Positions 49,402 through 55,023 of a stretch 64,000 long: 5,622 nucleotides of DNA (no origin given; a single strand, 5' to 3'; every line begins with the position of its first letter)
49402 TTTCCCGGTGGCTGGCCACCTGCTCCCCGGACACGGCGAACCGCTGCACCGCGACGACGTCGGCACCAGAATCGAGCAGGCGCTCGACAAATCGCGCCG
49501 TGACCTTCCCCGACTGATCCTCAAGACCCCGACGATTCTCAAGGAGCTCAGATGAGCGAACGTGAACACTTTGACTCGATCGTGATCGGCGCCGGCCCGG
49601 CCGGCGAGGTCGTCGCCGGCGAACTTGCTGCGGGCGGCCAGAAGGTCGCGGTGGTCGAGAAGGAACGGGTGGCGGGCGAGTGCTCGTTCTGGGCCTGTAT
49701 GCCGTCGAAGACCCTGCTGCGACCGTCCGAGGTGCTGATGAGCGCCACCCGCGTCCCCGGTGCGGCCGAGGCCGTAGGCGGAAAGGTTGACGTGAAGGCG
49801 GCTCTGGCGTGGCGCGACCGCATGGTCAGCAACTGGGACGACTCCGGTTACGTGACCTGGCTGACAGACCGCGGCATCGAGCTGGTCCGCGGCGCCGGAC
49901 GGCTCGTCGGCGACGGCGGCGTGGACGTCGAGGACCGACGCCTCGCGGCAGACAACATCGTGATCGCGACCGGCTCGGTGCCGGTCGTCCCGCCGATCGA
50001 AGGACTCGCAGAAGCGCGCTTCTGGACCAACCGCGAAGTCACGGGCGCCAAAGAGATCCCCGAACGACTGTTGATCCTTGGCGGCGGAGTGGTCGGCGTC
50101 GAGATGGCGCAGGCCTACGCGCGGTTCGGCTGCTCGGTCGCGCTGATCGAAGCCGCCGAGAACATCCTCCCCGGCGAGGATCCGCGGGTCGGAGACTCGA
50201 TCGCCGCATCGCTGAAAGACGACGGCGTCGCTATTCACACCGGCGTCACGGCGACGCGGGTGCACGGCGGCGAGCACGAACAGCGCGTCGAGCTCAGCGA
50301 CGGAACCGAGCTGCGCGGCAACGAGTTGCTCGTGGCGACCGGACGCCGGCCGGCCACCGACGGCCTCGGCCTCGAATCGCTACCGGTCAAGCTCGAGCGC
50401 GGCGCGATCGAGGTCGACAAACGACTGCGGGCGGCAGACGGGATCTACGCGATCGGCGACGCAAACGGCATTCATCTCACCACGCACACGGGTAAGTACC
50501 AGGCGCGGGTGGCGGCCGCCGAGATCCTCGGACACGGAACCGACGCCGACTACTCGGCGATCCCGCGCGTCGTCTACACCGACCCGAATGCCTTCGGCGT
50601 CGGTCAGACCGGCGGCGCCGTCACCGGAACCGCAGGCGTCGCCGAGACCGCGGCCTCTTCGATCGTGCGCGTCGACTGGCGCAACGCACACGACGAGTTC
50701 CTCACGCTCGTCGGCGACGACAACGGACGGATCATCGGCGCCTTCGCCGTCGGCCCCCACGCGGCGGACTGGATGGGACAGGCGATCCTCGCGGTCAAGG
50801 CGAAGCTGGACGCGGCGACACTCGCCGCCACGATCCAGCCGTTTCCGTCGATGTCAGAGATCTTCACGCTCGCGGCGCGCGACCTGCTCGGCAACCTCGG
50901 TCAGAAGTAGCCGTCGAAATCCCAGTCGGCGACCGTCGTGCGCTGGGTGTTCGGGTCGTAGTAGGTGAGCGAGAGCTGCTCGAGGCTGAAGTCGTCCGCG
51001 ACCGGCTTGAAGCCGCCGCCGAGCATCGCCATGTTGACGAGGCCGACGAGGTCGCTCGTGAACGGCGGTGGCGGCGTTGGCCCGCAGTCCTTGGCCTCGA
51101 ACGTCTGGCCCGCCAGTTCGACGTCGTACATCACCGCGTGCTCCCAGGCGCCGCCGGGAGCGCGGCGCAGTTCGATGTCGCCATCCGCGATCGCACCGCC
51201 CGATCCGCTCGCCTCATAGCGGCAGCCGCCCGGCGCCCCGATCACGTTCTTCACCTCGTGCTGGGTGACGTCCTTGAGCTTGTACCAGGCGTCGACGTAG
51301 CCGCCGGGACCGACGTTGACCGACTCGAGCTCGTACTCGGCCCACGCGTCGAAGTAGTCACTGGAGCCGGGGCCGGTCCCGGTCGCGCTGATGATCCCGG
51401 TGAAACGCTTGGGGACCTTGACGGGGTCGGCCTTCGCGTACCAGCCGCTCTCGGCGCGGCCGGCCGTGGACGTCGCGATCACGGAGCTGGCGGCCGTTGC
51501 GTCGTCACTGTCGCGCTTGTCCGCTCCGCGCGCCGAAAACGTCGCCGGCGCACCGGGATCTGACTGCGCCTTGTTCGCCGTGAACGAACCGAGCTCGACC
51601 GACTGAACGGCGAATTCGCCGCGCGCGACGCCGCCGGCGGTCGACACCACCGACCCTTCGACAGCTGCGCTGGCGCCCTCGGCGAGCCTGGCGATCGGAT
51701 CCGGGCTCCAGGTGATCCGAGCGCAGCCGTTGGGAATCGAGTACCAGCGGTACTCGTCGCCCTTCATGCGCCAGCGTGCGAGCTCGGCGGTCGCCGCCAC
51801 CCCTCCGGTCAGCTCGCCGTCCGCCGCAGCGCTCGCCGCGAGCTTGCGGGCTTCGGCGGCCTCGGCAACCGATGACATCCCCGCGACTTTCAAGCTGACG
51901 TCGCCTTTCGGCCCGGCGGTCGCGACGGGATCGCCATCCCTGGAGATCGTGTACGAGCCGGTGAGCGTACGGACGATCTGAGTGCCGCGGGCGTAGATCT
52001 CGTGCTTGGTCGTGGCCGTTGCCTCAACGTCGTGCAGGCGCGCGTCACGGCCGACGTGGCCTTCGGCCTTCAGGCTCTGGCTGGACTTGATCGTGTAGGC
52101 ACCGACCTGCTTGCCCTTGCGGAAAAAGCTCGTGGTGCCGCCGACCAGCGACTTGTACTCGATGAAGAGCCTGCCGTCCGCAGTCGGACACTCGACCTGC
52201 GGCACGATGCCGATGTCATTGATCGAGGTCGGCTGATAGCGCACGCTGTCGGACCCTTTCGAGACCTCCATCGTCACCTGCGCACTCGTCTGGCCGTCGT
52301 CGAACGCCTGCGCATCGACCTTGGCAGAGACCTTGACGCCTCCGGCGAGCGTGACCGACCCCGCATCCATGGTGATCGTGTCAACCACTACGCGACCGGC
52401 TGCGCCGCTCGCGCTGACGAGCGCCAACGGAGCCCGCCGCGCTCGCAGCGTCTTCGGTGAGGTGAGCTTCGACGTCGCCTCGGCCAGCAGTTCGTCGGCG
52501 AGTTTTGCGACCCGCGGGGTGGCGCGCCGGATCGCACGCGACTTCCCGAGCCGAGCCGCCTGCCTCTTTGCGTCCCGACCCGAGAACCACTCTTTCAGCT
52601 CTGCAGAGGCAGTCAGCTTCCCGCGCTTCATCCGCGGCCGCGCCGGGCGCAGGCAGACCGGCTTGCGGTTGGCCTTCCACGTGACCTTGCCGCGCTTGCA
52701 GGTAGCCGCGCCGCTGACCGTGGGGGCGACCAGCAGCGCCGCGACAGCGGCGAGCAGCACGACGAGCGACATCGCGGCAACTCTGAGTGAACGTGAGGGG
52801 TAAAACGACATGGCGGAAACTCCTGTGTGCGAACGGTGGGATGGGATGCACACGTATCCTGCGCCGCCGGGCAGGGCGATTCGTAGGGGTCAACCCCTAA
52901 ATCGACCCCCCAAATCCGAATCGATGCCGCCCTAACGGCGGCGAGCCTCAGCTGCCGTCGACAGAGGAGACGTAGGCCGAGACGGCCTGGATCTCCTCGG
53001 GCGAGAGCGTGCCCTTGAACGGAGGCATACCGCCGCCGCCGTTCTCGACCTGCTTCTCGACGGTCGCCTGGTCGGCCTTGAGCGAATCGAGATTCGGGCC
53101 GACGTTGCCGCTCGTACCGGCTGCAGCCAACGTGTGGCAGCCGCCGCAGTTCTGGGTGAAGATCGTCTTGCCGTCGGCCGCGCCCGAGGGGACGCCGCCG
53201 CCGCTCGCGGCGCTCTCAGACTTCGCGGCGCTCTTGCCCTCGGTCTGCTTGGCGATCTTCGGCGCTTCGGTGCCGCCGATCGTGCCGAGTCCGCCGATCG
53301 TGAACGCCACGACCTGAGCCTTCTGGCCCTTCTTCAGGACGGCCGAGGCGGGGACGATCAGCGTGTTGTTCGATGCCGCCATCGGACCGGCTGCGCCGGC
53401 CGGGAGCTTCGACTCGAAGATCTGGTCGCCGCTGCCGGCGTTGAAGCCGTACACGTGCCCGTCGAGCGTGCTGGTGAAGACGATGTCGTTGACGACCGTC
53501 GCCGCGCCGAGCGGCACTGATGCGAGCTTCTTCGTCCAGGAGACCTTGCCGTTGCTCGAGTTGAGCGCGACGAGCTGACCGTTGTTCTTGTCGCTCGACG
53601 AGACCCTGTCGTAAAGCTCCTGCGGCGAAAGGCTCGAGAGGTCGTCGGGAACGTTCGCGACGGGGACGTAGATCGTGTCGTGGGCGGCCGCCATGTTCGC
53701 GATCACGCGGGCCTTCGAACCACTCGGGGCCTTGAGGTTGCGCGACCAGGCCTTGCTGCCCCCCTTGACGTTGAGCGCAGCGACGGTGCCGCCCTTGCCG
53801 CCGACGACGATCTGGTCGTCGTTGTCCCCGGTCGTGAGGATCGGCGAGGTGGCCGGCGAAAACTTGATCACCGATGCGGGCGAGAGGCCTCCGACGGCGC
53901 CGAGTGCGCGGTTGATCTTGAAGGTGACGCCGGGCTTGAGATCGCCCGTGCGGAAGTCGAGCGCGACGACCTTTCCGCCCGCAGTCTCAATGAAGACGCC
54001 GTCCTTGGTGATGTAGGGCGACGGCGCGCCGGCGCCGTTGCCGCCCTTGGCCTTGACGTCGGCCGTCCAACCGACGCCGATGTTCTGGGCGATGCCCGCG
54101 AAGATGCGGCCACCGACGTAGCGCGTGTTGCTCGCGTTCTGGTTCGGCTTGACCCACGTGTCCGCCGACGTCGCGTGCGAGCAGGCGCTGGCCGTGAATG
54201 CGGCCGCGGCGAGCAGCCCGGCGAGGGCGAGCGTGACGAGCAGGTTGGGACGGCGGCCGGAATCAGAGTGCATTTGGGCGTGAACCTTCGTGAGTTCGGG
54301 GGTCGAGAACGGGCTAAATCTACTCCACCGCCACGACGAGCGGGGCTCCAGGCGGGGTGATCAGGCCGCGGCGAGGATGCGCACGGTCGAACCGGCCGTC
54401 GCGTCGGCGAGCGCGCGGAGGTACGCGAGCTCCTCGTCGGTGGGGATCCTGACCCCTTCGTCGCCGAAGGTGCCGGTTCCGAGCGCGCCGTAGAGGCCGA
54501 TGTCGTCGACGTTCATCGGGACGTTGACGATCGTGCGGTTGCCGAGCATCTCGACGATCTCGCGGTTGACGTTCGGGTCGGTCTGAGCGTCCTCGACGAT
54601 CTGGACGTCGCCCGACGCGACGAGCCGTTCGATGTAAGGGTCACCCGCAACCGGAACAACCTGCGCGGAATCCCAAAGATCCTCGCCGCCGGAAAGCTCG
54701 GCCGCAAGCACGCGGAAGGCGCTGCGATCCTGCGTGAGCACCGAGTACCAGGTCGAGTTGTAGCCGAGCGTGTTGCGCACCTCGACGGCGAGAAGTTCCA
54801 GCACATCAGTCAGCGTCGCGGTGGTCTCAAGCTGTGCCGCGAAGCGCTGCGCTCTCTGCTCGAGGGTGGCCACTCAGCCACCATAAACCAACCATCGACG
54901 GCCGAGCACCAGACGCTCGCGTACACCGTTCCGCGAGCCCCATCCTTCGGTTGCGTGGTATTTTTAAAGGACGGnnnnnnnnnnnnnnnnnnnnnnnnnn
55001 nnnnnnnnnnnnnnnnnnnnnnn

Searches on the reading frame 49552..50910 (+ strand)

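Call 26: search_protein_families(library=pfam, proteins=[window:49552-50910:+], max_evalue=0.000001)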
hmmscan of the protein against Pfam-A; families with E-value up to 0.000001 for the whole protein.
window:49552-50910:+ (452 aa): 5 families
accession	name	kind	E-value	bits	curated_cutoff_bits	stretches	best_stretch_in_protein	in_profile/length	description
PF07992.20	Pyr_redox_2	-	4.5e-60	204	26.1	1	8-311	2-285/291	Pyridine nucleotide-disulphide oxidoreductase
PF00070.33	Pyr_redox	-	1.2e-19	71.1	22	1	172-250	1-81/82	Pyridine nucleotide-disulphide oxidoreductase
PF02852.28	Pyr_redox_dim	-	4.8e-12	46.5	25.3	1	337-441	1-109/110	Pyridine nucleotide-disulphide oxidoreductase, dimerisation domain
PF13738.12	Pyr_redox_3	-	2.1e-11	44.1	30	1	126-273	118-275/305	Pyridine nucleotide-disulphide oxidoreductase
PF03486.20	HI0933_like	-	1e-08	35.4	50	0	8-42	2-36/244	HI0933-like protein Rossmann domain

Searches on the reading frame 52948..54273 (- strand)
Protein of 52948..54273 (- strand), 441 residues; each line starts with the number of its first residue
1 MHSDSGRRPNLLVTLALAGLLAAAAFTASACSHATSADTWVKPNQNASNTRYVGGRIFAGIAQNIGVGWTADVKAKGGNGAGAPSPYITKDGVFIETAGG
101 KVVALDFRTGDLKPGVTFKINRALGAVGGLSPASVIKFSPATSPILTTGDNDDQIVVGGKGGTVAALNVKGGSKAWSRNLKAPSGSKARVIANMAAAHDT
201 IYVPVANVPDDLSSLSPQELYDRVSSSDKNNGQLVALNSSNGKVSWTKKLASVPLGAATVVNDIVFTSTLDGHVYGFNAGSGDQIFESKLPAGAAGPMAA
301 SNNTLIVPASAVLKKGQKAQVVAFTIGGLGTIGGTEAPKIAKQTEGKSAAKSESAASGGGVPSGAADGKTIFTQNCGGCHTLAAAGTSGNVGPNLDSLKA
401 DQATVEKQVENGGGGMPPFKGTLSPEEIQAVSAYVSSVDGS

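Call 26: search_protein_families(library=pfam, proteins=[window:52948-54273:-], max_evalue=0.000001)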
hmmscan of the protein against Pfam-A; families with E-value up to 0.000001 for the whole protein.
window:52948-54273:- (441 aa): 4 families
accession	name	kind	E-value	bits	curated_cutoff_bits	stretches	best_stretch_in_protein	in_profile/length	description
PF13360.13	PQQ_2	-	1.7e-18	67.6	27.6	2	230-323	41-132/233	Outer membrane protein assembly factor BamB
PF13442.11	Cytochrome_CBB3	-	7.7e-16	58.6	27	1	365-435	3-68/68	Cytochrome C oxidase, cbb3-type, subunit III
PF00034.26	Cytochrom_C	-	6.3e-10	40.7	21.3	1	365-438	1-89/90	Cytochrome c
PF13570.13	Beta-prop_ACSF4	-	3.7e-08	33.6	133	0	232-300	113-183/329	Beta-alanine-activating enzyme, beta-propeller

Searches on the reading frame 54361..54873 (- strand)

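Call 26: search_protein_families(library=pfam, proteins=[window:54361-54873:-], max_evalue=0.000001)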
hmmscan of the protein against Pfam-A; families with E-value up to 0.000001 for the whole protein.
window:54361-54873:- (170 aa): 1 family
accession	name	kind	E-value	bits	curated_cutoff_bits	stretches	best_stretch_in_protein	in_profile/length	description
PF13185.12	GAF_2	-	4.4e-07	30.6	28.6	1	19-159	2-131/136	GAF domain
